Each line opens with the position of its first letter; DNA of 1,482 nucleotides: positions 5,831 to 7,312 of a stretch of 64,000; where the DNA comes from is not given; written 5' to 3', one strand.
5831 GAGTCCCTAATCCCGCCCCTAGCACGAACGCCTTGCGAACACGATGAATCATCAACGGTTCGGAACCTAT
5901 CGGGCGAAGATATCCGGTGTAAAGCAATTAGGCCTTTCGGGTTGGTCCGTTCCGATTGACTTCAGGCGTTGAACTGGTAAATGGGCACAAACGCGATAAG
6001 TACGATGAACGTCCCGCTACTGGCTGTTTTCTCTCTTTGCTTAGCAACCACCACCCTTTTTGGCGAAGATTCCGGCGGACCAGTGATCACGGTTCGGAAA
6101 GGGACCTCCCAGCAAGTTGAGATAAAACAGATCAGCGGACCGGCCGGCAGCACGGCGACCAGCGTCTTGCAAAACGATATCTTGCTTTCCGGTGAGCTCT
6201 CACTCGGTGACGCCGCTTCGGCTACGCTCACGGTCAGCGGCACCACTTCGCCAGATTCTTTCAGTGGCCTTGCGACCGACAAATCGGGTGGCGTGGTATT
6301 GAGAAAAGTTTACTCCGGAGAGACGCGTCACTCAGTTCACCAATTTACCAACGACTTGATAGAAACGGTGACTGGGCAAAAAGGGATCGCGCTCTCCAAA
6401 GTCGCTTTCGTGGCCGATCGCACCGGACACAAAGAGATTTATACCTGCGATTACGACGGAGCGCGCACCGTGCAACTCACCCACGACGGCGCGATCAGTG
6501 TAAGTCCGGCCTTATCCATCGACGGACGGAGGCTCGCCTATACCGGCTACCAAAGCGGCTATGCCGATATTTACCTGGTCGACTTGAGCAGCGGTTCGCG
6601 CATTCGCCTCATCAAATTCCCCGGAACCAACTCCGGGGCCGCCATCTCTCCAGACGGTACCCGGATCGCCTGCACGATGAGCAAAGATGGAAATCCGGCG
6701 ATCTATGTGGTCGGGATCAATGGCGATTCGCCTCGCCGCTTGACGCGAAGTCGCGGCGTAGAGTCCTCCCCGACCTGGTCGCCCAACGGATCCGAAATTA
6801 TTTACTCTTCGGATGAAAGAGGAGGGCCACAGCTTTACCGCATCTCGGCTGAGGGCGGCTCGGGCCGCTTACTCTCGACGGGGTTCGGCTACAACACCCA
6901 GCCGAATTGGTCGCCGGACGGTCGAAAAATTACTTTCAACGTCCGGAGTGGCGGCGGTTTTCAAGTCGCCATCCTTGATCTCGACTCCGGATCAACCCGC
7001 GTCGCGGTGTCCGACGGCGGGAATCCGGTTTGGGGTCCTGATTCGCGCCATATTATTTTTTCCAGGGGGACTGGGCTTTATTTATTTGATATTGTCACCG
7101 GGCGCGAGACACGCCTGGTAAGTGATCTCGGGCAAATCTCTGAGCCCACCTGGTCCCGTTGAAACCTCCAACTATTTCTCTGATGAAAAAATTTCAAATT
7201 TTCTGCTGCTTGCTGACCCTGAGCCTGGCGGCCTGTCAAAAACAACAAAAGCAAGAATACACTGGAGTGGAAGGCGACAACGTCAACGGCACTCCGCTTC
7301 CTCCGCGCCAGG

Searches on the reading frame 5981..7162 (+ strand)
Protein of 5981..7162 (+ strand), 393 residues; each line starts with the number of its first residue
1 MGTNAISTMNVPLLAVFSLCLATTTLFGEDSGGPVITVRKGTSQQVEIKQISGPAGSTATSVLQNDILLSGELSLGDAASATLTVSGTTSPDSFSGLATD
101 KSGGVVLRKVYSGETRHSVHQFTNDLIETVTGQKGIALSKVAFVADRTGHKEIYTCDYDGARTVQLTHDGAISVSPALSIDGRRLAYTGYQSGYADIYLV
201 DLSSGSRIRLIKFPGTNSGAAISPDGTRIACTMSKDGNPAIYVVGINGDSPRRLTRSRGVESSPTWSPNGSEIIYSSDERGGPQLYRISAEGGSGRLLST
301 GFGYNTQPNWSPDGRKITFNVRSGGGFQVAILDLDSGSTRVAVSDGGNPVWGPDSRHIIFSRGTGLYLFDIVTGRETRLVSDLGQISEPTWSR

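Call 18: search_protein_families(library=pfam, proteins=[window:5981-7162:+], max_evalue=0.00001)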
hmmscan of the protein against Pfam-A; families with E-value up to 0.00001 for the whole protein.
window:5981-7162:+ (393 aa): 2 families
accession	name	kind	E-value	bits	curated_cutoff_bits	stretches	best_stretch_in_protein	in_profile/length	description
PF07676.18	PD40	-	2.5e-33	113.7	20.9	2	251-287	1-38/38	WD40-like Beta Propeller Repeat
PF00930.27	DPPIV_N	-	8.7e-10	38.3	22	0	140-239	249-353/354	Dipeptidyl peptidase IV (DPP IV) N-terminal region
